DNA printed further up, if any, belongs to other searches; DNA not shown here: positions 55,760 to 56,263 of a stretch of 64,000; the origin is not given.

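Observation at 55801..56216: Perfect 14-bp hairpin and a 67-aa orphan ORF between the polysaccharide genes and the suf operon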

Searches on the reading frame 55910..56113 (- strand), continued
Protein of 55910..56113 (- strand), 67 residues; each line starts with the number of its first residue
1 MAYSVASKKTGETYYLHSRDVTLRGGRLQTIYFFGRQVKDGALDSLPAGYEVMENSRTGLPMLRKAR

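Call 43: fold_search(model_id=the predicted structure, library=pdb)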
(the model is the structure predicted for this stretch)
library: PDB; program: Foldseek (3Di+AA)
matches with E <= 10: 280; with E <= 0.001: 0
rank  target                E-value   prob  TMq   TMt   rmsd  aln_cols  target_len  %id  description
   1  7jr9_A                1.0e+00  0.11  0.28  0.09  12.6        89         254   15  Chlamydomonas reinhardtii radial spoke minimal head complex (released 2020-12-16)
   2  1vqj                  1.1e+00  0.15  0.33  0.27  11.2        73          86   15  GENE V PROTEIN MUTANT WITH VAL 35 REPLACED BY ILE 35 (V35I) (released 1997-02-12)
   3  1vqf                  1.4e+00  0.14  0.33  0.27  11.2        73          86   15  GENE V PROTEIN MUTANT WITH VAL 35 REPLACED BY ILE 35 AND ILE 47 REPLACED BY VAL 47 (V35I, I47V) (released 1997-02-12)
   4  1vqi                  1.4e+00  0.14  0.33  0.27  11.2        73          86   16  GENE V PROTEIN MUTANT WITH ILE 47 REPLACED BY VAL 47 (I47V) (released 1997-02-12)
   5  1vqc                  1.5e+00  0.14  0.33  0.28  11.2        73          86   16  GENE V PROTEIN MUTANT WITH VAL 35 REPLACED BY ILE 35 AND ILE 47 REPLACED BY PHE 47 (V35I, I47F) (released 1997-02-12)
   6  1vqh                  1.5e+00  0.13  0.33  0.27  11.2        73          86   16  GENE V PROTEIN MUTANT WITH ILE 47 REPLACED BY MET 47 (I47M) (released 1997-02-12)
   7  1vqb                  1.6e+00  0.13  0.33  0.27  11.2        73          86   16  GENE V PROTEIN (SINGLE-STRANDED DNA BINDING PROTEIN) (released 1997-02-12)
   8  1ae3                  1.7e+00  0.13  0.33  0.28  10.8        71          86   15  MUTANT R82C OF GENE V PROTEIN (SINGLE-STRANDED DNA BINDING PROTEIN) (released 1997-09-04)
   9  1vqd                  1.7e+00  0.13  0.33  0.27  11.2        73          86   15  GENE V PROTEIN MUTANT WITH VAL 35 REPLACED BY ILE 35 AND ILE 47 REPLACED BY LEU 47 (V35I, I47L) (released 1997-02-12)
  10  1vqg                  1.7e+00  0.12  0.33  0.27  11.2        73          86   16  GENE V PROTEIN MUTANT WITH ILE 47 REPLACED BY LEU 47 (I47L) (released 1997-02-12)
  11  1yhb                  1.8e+00  0.14  0.36  0.30  10.8        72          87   15  CRYSTAL STRUCTURES OF Y41H AND Y41F MUTANTS OF GENE V PROTEIN FROM FF PHAGE SUGGEST POSSIBLE PROTEIN-PROTEIN INTERACTION (released 1994-06-22)
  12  1vqe                  1.8e+00  0.12  0.33  0.28  11.2        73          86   15  GENE V PROTEIN MUTANT WITH VAL 35 REPLACED BY ILE 35 AND ILE 47 REPLACED BY MET 47 (V35I, I47M) (released 1997-02-12)
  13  7f5z_B                2.0e+00  0.15  0.26  0.16  11.6        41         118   17  Crystal structure of the single-stranded dna-binding protein from Mycobacterium tuberculosis- Form III (released 2022-05-11)
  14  2y22_E                2.0e+00  0.07  0.26  0.23  13.8        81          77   12  Human AlphaB-crystallin Domain (residues 67-157) (released 2011-03-02)
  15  1vqa                  2.3e+00  0.11  0.33  0.27  11.2        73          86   15  GENE V PROTEIN MUTANT WITH VAL 35 REPLACED BY ALA 35 AND ILE 47 REPLACED BY LEU 47 (V35A, I47L) (released 1997-02-12)
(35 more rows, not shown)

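Call 49: search_protein_families(library=pfam, proteins=[L031:4799-6154:+, L031:2-3100:-, L031:3097-3912:-, L031:4188-4925:-, L037:4886-5146:+, L045:5166-6311:-, L045:6304-8154:-, L045:1893-3704:+, L074:4301-5326:+, L078:1812-3071:+], max_evalue=0.001)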
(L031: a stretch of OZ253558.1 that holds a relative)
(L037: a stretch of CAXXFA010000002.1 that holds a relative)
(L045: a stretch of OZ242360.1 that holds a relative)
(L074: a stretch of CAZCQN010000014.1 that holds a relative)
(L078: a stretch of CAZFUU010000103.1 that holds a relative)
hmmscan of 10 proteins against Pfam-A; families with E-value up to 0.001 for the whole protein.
L031:4799-6154:+ (451 aa): 2 families
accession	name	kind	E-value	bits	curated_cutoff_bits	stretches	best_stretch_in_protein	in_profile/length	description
PF02913.24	FAD-oxidase_C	-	2.4e-56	191.6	21.2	1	209-445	2-246/248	FAD linked oxidases, C-terminal domain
PF01565.28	FAD_binding_4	-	3.4e-35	121.2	26.4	1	38-176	1-138/139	FAD binding domain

L031:2-3100:- (1033 aa): 3 families
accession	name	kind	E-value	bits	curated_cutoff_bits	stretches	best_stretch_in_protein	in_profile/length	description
PF10060.15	DUF2298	-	1.5e-81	275.3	27.8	1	672-1033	2-345/488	Uncharacterized membrane protein (DUF2298)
PF13231.12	PMT_2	-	3.3e-16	60.3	26.1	1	105-231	24-145/160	Dolichyl-phosphate-mannose-protein mannosyltransferase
PF02366.24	PMT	-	3.2e-10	40.4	22.7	1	101-239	81-226/245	Dolichyl-phosphate-mannose-protein mannosyltransferase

L031:3097-3912:- (271 aa): 2 families
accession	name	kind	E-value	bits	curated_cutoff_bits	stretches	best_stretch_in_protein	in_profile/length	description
PF03099.24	BPL_LplA_LipB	-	1.4e-17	64.3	21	1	58-148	21-119/133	Biotin/lipoate A/B protein ligase family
PF02237.23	BPL_C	-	5.3e-06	26.7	21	1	224-266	6-48/48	Biotin protein ligase C terminal domain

L031:4188-4925:- (245 aa): 1 family
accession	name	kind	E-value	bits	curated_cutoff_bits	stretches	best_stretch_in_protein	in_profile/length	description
PF06114.19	Peptidase_M78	-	1.9e-16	60.4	22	1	143-235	27-122/123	IrrE N-terminal-like domain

L037:4886-5146:+ (86 aa): 10 families
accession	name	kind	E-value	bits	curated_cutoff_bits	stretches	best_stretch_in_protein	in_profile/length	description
PF00037.32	Fer4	-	2.8e-09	36.9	21.1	1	42-64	2-24/24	4Fe-4S binding domain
PF12838.12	Fer4_7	-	5.3e-08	33.6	27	1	16-62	7-52/52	4Fe-4S dicluster domain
PF13484.11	Fer4_16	-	2.6e-07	31.7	30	1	48-73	2-28/66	4Fe-4S double cluster binding domain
PF13237.11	Fer4_10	-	5.9e-07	29.8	25.5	1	41-66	2-29/53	4Fe-4S dicluster domain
PF13187.11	Fer4_9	-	5.7e-06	26.7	27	1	16-63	7-52/52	4Fe-4S dicluster domain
PF14697.11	Fer4_21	-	9e-06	26.2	35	0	42-64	2-27/59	4Fe-4S dicluster domain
PF12797.12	Fer4_2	-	1.3e-05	25.3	24.5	1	41-60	3-22/22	4Fe-4S binding domain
PF12837.12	Fer4_6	-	6.4e-05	23.2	25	1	43-63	4-24/24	4Fe-4S binding domain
PF13183.11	Fer4_8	-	7.6e-05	23.6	27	1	47-64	4-21/68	4Fe-4S dicluster domain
PF12800.12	Fer4_4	-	9.1e-05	22.9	24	0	48-60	4-16/17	4Fe-4S binding domain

L045:5166-6311:- (381 aa): 0 families

L045:6304-8154:- (616 aa): 0 families

L045:1893-3704:+ (603 aa): 4 families
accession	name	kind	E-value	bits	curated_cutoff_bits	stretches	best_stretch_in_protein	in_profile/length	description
PF00560.39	LRR_1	-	5.6e-31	100.4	20.6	0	513-535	1-23/23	Leucine Rich Repeat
PF12799.13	LRR_4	-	1e-21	76.9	27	2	536-571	1-33/44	Leucine Rich repeats (2 copies)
PF23598.1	LRR_14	-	2.7e-21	76.1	40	2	456-593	62-195/353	Leucine-rich repeat region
PF13855.12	LRR_8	-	1.5e-15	57.1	27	1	513-569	2-58/61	Leucine rich repeat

L074:4301-5326:+ (341 aa): 0 families

L078:1812-3071:+ (419 aa): 6 families
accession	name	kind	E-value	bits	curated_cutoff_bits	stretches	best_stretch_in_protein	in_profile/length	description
PF00483.29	NTP_transferase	-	7.7e-60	202.9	21.2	1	16-266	2-238/245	Nucleotidyl transferase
PF25247.1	LbH_GLGC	-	1.6e-42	145.1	27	1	291-418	1-135/135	GLGC left-handed parallel beta-helix domain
PF24894.1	Hexapep_GlmU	-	9.5e-08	32.5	23.3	1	300-388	13-87/104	GlmU-like, C-terminal hexapeptide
PF12804.13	NTP_transf_3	-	1.5e-07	32.2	27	1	16-158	1-120/160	MobA-like NTP transferase domain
PF25084.1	LbH_EIF2B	-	1.3e-06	28.8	54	0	361-387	30-56/105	EIF2B subunit epsilon LbH domain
PF07959.18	Fucose_pyrophosphorylase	-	4.2e-05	23.1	34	0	128-226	67-171/418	Fucose pyrophosphorylase domain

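Call 52: find_related_loci(query=window:55910-56113:-, collection=metagenome_contigs, flank=2500)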
Query window:55910-56113:- (67 aa) in metagenome_contigs; peptide patterns used: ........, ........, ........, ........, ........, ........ (x = any residue, [..] = any of these).
597 stretches matched a pattern; 296 encode a relative of the query (tblastn E <= 1e-3); the best 80 are kept; 80 distinct loci.
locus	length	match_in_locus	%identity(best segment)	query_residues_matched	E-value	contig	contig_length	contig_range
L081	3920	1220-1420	100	1-67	3e-42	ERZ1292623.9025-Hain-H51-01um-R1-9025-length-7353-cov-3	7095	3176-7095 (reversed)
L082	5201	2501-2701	96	1-67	1e-40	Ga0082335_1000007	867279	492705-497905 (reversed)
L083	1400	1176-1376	88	1-67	1e-38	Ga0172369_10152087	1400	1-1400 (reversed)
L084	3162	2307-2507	88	1-67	8e-38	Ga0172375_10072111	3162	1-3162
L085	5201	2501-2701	88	1-67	7e-38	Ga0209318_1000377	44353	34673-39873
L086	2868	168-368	88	1-67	5e-38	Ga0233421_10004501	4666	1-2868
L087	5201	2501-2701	85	1-67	1e-37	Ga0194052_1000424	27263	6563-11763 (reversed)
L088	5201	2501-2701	85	1-67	4e-37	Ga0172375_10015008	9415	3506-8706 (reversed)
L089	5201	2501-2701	85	1-67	1e-36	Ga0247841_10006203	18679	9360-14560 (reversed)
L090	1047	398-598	84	1-67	6e-38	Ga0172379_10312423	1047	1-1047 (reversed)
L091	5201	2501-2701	82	1-67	2e-36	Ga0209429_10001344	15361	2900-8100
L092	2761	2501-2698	86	1-66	4e-36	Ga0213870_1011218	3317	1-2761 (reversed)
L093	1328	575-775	82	1-67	8e-37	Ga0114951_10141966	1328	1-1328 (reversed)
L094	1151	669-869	84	1-67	7e-37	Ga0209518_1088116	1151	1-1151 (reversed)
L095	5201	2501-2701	84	1-67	2e-35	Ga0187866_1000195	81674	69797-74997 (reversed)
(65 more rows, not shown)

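Call 63: search_solved_structures(query=A3, max_evalue=10)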
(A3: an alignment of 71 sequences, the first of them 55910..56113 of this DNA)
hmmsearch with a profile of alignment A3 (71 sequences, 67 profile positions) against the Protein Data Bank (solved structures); distinct sequences matched with E-value up to 10: 16.
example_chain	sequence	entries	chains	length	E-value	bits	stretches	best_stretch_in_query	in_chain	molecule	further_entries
9oue_A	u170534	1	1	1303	0.02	18.2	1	4-40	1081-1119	Glucosyltransferase-S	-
9o9p_A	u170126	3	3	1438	0.029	17.7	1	4-40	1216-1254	Glucosyltransferase-S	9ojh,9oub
9o9q_A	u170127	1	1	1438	0.029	17.6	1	4-40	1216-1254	Glucosyltransferase-S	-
9ogx_A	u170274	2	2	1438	0.03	17.6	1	4-40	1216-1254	Glucosyltransferase-S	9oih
8owu_B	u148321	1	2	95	0.12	15.6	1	28-60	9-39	Transposase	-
3d7r_A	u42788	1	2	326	0.15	15.4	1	7-55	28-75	Esterase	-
9oji_A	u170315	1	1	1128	0.52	13.7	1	4-39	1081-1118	Glucosyltransferase-S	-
2kxq_A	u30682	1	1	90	0.68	13.3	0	3-20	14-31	E3 ubiquitin-protein ligase SMURF2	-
7w5z_R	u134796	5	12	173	0.87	12.9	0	5-44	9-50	Cytochrome c oxidase subunit TT18 | Transmembrane protein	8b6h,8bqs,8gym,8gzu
4gkz_B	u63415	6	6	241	1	12.7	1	30-57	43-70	Beta Chain of Class II TCR | Human T Cell Receptor Beta Chain | Human T-cell Receptor Beta Chain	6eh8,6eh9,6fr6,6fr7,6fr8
1fyt_E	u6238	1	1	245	1.1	12.7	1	30-57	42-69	T-CELL RECEPTOR BETA CHAIN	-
1j8h_E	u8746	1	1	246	1.1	12.6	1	30-57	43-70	T-CELL RECEPTOR BETA CHAIN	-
3mbq_A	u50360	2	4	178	1.3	12.3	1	42-61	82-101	Deoxyuridine 5'-triphosphate nucleotidohydrolase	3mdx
4bxq_A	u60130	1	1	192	1.3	12.3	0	25-55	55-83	CPAP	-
1yf2_A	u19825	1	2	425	1.4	12.3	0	33-56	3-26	Type I restriction-modification enzyme, S subunit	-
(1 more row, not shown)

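Call 64: search_protein_families(library=pfam, alignment_id=A3, max_evalue=1)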
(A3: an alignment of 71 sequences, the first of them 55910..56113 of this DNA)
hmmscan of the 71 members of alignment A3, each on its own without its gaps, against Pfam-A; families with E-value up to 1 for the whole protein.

A. member 1, window:55910-56113:- (67 aa): 0 families

B. families by the number of members that match (of 71 scanned): 11 families
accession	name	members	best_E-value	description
PF00397.32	WW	4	0.0001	WW domain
PF19848.4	DUF6323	1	0.042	Family of unknown function (DUF6323)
PF18618.6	HP0268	1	0.072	HP0268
PF25809.1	STEEP1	1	0.099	STEEP1 domain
PF12488.13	DUF3704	1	0.12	Protein of unknown function (DUF3704)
PF16478.10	DUF5055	1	0.15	Domain of unknown function (DUF5055)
PF16796.11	Microtub_bd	1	0.19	Microtubule binding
PF03640.20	Lipoprotein_15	1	0.19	Secreted repeat of unknown function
PF13558.12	SbcC_Walker_B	1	0.22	SbcC/RAD50-like, Walker B motif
PF21837.1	DUF6896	1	0.24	Domain of unknown function (DUF6896)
PF09150.15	Carot_N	1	0.26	Orange carotenoid protein, N-terminal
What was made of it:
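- On Any curated protein family (Pfam-A, NCBIfam, PHROGs, PADLOC) or solved structure: Four of 71 family members touch the WW model at E >= 1e-4 (call 64).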

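Call 65: search_protein_families(library=pfam, proteins=[P0163, P0172, P0177, P0195, P0207, P0213, P0185, P0238, P0258, P0229], max_evalue=0.01)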
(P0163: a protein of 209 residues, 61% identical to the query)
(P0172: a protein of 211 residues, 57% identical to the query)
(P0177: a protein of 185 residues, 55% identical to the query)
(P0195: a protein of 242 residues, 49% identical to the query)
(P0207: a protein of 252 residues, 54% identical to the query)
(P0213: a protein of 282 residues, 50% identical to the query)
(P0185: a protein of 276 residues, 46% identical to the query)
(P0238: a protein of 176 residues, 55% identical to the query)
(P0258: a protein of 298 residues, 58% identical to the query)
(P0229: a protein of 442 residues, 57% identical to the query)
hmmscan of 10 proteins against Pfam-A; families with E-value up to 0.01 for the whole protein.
P0163 (209 aa): 0 families

P0172 (211 aa): 0 families

P0177 (185 aa): 0 families

P0195 (242 aa): 0 families

P0207 (252 aa): 0 families

P0213 (282 aa): 0 families

P0185 (276 aa): 2 families
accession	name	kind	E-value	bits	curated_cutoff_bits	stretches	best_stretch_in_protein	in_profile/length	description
PF02365.20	NAM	-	0.0037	18.2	27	0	141-179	47-84/122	No apical meristem (NAM) protein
PF03706.18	LPG_synthase_TM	-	0.0058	16.6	33.4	1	15-72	123-183/302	Lysylphosphatidylglycerol synthase TM region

P0238 (176 aa): 0 families

P0258 (298 aa): 1 family
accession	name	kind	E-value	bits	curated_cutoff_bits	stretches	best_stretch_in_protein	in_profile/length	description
PF14082.12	SduA_C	-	1.5e-16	61.4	27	1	141-286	3-158/159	Shedu protein SduA, C-terminal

P0229 (442 aa): 7 families
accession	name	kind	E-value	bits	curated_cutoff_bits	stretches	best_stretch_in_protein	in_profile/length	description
PF00805.28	Pentapeptide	-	2e-21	75.6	20.2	4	120-156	1-37/40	Pentapeptide repeats (8 copies)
PF13676.11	TIR_2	-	3.3e-19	70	28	1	298-395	2-102/122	TIR domain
PF13599.13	Pentapeptide_4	-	1.1e-13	51.5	38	2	92-154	13-75/78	Pentapeptide repeat region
PF01582.25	TIR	-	2e-10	41.2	21.3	1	298-389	8-98/179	TIR domain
PF13576.12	Pentapeptide_3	-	2.3e-09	37.8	27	1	113-155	2-47/48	Pentapeptide repeats (9 copies)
PF08937.16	ThsB_TIR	-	3.5e-06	27.8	21.2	1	331-381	41-90/100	Thoeris protein ThsB, TIR-like domain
PF23894.2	LD_SV2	-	0.0096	16.7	29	0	167-217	42-92/92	SV2A/B/C luminal domain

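Call 67: search_protein_families(library=phrogs, proteins=[window:55910-56113:-, P0134, P0161, P0216], max_evalue=0.1)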
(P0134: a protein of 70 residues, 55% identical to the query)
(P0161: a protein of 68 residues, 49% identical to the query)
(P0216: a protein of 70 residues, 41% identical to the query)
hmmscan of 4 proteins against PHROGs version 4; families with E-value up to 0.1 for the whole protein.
window:55910-56113:- (67 aa): 0 families

P0134 (70 aa): 0 families

P0161 (68 aa): 0 families

P0216 (70 aa): 0 families

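Call 68: fold_search(model_id=the predicted structure, library=viral)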
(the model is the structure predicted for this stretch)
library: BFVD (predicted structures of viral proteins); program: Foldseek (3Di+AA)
matches with E <= 10: 415; with E <= 0.001: 0
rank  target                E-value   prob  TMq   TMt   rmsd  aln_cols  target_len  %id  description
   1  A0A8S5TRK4            3.4e-03  1.00  0.73  0.64   2.7        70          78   21  Uncharacterized protein [Siphoviridae sp. ct1SN28]
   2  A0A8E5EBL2            4.0e-01  0.57  0.43  0.25  12.0        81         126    7  YopX protein domain-containing protein [Tenacibaculum phage Gundel_1]
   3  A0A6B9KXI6            7.1e-01  0.15  0.29  0.04  14.4        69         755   17  RNA replication protein [Papaya mosaic potexvirus]
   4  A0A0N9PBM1            8.9e-01  0.38  0.32  0.30  10.4        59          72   10  (no name in the UniProt tables at hand)
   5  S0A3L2                1.0e+00  0.20  0.35  0.17   9.5        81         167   15  Uncharacterized protein [Cellulophaga phage phi14:2]
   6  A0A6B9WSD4            1.1e+00  0.14  0.29  0.04  14.7        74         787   16  Uncharacterized protein [Escherichia phage naswa]
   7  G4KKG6                1.2e+00  0.51  0.42  0.29   9.3        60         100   15  (no name in the UniProt tables at hand)
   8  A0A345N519            1.2e+00  0.38  0.46  0.33  11.9        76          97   13  (no name in the UniProt tables at hand)
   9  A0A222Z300            1.3e+00  0.57  0.36  0.26   3.2        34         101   20  Uncharacterized protein [Arthrobacter phage Franzy]
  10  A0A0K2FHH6            1.3e+00  0.38  0.31  0.25   5.4        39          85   18  Uncharacterized protein [Achromobacter phage phiAxp-2]
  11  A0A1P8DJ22            1.4e+00  0.03  0.18  0.14  12.9        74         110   19  (no name in the UniProt tables at hand)
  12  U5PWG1                1.5e+00  0.35  0.36  0.35   6.5        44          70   18  Uncharacterized protein [Acinetobacter phage Presley]
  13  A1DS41                1.5e+00  0.21  0.35  0.26   9.6        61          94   21  Non-structural protein 3a [Canine coronavirus]
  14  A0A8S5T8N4            1.5e+00  0.10  0.30  0.23   9.0        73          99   16  DUF3127 domain-containing protein [Siphoviridae sp. ctmwf23]
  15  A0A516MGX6            1.6e+00  0.12  0.30  0.23  10.8        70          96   17  (no name in the UniProt tables at hand)
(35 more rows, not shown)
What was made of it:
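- On Any curated protein family (Pfam-A, NCBIfam, PHROGs, PADLOC) or solved structure: One uncharacterised phage protein has the same fold (TM 0.73, call 68).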
